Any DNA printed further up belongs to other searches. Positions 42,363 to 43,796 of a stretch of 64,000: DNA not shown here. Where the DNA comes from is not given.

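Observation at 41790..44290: Candidate DNA-inversion (phase/antigenic variation) locus: two divergent giant adhesin genes with conserved 5' regions as inverted repeats around a tyrosine recombinase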

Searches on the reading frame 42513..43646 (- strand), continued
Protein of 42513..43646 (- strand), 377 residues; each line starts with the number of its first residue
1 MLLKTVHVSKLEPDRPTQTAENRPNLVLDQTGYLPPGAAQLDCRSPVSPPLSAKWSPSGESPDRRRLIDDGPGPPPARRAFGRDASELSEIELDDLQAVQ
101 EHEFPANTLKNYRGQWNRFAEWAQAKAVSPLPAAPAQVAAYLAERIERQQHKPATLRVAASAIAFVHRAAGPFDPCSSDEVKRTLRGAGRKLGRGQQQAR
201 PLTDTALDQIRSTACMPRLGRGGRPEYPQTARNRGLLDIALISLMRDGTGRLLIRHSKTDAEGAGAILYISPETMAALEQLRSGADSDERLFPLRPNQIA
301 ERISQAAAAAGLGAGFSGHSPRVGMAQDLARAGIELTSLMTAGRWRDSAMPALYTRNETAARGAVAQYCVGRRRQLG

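Call 38: search_solved_structures(query=A1, max_evalue=0.01, show_alignments=2)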
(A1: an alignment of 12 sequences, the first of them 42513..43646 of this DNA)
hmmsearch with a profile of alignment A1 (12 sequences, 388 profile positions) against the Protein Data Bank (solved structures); distinct sequences matched with E-value up to 0.01: 18.
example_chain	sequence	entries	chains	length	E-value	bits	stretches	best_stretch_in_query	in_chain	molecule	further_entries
7rhz_B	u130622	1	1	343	3.7e-20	75.7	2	327-377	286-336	Recombinase cre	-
1xns_A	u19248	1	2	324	1.4e-19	73.8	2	327-377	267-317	Recombinase CRE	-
1crx_A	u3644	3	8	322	1.5e-19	73.8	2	327-377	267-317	Cre recombinase | Recombinase cre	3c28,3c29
1nzb_A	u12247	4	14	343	1.6e-19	73.6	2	327-377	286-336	Cre recombinase | PROTEIN (CRE RECOMBINASE) | Recombinase cre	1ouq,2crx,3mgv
1q3u_A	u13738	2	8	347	1.7e-19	73.6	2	327-377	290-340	Cre recombinase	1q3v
1kbu_A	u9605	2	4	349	1.7e-19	73.5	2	327-377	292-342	CRE RECOMBINASE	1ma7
7rhy_A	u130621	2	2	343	4e-19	72.3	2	327-377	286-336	Recombinase cre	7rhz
1pvq_A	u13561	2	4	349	4.4e-19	72.2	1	94-377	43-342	Recombinase cre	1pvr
1xo0_A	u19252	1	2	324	4.6e-19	72.1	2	327-377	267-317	Recombinase CRE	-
4crx_A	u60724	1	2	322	4.7e-19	72.1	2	327-377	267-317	PROTEIN (CRE RECOMBINASE)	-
3crx_A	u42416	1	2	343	5.3e-19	71.9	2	327-377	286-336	CRE RECOMBINASE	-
1pvp_A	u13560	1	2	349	5.6e-19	71.8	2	327-377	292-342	Recombinase cre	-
1f44_A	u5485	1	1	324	7.2e-19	71.5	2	327-377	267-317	CRE RECOMBINASE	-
5crx_A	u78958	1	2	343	8.2e-19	71.3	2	327-377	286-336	PROTEIN (BACTERIOPHAGE P1 CRE GENE)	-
2hof_A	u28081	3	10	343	9e-19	71.1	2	327-377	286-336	Recombinase cre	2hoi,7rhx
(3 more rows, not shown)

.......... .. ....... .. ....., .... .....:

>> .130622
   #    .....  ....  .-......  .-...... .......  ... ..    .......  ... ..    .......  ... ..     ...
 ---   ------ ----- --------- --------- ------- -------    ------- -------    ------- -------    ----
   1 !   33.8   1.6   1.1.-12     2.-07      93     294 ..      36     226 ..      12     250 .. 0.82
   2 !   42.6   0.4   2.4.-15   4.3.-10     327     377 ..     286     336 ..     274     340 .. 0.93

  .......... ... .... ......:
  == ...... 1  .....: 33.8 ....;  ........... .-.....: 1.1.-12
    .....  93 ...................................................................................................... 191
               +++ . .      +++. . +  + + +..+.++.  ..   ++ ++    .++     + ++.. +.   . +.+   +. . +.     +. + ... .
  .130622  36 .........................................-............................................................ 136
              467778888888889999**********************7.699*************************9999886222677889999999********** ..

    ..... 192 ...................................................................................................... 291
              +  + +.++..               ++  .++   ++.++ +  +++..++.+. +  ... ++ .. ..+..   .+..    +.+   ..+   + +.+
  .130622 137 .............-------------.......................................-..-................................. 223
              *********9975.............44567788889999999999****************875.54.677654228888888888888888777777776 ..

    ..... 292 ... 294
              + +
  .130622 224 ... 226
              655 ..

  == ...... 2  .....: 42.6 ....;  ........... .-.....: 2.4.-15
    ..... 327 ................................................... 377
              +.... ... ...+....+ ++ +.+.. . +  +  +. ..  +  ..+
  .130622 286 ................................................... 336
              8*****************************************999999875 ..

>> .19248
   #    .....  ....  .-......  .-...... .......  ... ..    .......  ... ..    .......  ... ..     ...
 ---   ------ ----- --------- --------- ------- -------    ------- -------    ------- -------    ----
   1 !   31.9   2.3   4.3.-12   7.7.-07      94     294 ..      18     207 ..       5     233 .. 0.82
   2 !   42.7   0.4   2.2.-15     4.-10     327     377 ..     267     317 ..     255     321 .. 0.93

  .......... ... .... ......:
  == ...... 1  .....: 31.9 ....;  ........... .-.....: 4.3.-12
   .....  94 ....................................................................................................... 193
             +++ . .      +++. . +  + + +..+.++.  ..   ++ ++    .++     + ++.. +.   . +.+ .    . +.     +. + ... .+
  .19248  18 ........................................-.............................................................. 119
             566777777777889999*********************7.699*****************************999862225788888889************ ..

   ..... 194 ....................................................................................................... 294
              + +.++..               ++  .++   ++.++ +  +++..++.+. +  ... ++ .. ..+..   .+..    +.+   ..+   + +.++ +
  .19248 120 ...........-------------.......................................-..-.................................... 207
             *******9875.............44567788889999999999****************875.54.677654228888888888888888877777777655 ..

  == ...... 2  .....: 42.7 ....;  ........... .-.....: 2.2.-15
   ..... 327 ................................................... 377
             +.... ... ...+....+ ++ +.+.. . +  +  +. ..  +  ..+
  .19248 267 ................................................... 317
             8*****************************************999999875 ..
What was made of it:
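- On Tyrosine recombinase, Cre-type (Pfam PF00589): The profile matches Cre at E = 4e-20 over positions 93-377 (call 38).
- Closest known: Cre/loxP of phage P1 and Cre-type relatives. Same: Cre is the closest solved relative by sequence (E = 4e-20, call 38).
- The deleted block aligns with Cre 'LLRIAEI', which contains R173 (call 38).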

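Call 39: find_encoding_contigs(protein=P0013, flank=6000, max_places=10)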
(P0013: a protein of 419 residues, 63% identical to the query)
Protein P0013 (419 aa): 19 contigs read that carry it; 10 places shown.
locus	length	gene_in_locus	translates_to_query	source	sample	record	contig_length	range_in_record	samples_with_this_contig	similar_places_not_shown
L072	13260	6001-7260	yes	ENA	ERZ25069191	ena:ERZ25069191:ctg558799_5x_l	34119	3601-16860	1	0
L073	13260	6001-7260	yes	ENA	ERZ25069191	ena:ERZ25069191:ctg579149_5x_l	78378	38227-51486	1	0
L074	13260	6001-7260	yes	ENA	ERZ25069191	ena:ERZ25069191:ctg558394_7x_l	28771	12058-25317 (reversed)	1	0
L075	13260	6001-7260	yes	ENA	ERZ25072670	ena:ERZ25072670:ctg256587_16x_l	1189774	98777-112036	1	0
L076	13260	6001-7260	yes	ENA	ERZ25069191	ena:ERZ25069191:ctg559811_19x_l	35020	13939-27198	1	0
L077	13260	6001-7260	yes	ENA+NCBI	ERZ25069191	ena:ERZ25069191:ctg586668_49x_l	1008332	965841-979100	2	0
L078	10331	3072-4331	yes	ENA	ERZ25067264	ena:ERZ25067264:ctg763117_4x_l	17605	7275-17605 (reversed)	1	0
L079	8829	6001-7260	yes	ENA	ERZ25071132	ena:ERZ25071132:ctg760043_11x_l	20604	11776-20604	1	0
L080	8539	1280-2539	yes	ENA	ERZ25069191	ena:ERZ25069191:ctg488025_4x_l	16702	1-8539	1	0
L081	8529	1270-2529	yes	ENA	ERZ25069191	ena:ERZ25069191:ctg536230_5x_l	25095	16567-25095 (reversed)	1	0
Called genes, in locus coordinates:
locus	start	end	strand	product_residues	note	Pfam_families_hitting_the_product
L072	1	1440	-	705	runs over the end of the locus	PF23197:IG_AIR9 (faint), PF16709:SCAB-Ig (faint), PF23760:Beta-prop_DCAF12 (faint), PF01200:Ribosomal_S28e (faint), PF00041:fn3 (weak)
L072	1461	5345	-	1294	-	PF12733:Cadherin-like, PF16709:SCAB-Ig (faint)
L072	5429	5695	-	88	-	-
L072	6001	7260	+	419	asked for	PF00589:Phage_integrase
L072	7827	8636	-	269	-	-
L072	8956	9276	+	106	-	PF00486:Trans_reg_C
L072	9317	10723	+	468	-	PF02518:HATPase_c, PF00072:Response_reg, PF00486:Trans_reg_C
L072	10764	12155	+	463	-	PF00805:Pentapeptide, PF13599:Pentapeptide_4 (faint), PF00805:Pentapeptide (weak), PF08867:FRG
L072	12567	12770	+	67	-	PF12728:HTH_17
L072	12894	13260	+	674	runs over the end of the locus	PF12161:HsdM_N, PF01170:UPF0020 (faint), PF02384:N6_Mtase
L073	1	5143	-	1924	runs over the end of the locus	PF12733:Cadherin-like, PF22352:K319L-like_PKD (faint), PF16709:SCAB-Ig (faint), PF23197:IG_AIR9 (faint), PF01200:Ribosomal_S28e (faint), PF00041:fn3 (weak)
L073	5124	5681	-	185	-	-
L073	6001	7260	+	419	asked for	PF00589:Phage_integrase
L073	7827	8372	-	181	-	-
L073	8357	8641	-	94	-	-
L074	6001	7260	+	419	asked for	PF00589:Phage_integrase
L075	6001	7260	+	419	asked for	PF00589:Phage_integrase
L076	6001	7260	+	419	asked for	PF00589:Phage_integrase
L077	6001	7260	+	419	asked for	PF00589:Phage_integrase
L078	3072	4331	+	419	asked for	PF00589:Phage_integrase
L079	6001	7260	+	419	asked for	PF00589:Phage_integrase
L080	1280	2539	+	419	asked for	PF00589:Phage_integrase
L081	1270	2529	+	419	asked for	PF00589:Phage_integrase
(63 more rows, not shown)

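Call 40: find_encoding_contigs(protein=P0004, flank=6000, max_places=10)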
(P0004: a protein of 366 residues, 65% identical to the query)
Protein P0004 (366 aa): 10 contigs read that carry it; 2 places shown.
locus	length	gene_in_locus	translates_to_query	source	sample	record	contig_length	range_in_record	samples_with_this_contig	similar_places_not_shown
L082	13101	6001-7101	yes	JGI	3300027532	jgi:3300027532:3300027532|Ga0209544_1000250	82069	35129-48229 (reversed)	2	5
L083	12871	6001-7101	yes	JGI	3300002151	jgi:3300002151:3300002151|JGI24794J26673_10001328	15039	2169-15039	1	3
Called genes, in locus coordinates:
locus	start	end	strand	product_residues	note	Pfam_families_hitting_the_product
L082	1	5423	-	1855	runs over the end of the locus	PF11321:DUF3123 (faint), PF16709:SCAB-Ig (faint), PF22352:K319L-like_PKD (faint), PF23197:IG_AIR9 (faint), PF01200:Ribosomal_S28e (faint), PF09926:DUF2158 (faint), PF14612:Ino80_Iec3 (faint), PF18533:DUF5622 (faint)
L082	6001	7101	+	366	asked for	PF00589:Phage_integrase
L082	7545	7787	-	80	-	PF13560:HTH_31 (weak), PF01381:HTH_3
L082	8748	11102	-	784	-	PF04851:ResIII (faint), PF00271:Helicase_C (weak)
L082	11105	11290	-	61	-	-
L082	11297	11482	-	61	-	-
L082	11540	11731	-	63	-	-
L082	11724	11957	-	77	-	-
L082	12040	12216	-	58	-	-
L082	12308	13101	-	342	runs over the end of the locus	PF19587:DUF6094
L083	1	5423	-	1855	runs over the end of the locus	PF11321:DUF3123 (faint), PF16709:SCAB-Ig (faint), PF22352:K319L-like_PKD (faint), PF23197:IG_AIR9 (faint), PF01200:Ribosomal_S28e (faint), PF09926:DUF2158 (faint), PF14612:Ino80_Iec3 (faint), PF18533:DUF5622 (faint)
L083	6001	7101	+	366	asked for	PF00589:Phage_integrase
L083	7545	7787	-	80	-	PF13560:HTH_31 (weak), PF01381:HTH_3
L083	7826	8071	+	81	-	-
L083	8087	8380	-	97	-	-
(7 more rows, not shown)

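Call 45: find_related_loci(query=A1, collection=viral_contigs, flank=3000)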
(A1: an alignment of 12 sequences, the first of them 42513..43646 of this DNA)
Query A1 (377 aa) in viral_contigs; peptide patterns used: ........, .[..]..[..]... (x = any residue, [..] = any of these).
44 stretches matched a pattern, but none encodes a relative of the query by tblastn (E <= 1e-3).
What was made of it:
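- Closest known: Cre/loxP of phage P1 and Cre-type relatives. Different: No phage relatives were found (call 45).
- No relatives were found on viral contigs (call 45).
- Tried and rejected: A viral-contig scan found no relatives, which argues against a phage integrase (call 45).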

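Call 48: search_protein_representatives(protein=window:42513-43646:-)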
Query: 377 residues. Proteins with E-value up to 0.001 (for the whole library): 7772; up to 1e-10: 2227; up to 1e-30: 331. The best 150 are listed.
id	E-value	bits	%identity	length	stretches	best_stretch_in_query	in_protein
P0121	1.0e-101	357.2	65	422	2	87-251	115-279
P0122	3.4e-101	355.5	64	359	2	83-251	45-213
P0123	3.9e-99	348.7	57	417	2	37-251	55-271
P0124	1.7e-96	340.0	60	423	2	86-251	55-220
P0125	1.1e-93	330.8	61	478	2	246-374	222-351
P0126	9.6e-93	327.7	58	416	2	244-374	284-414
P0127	1.3e-92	327.2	59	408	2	86-251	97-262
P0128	2.8e-89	316.3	57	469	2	245-375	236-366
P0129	5.5e-89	315.3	57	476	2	81-251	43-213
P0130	1.1e-88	314.3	58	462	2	89-251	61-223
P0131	1.9e-88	313.6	59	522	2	243-368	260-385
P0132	1.8e-87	310.4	60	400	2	246-369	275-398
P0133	7.2e-86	305.1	58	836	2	78-251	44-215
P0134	8.9e-86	304.8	56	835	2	245-369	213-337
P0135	5.7e-84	298.8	56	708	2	86-251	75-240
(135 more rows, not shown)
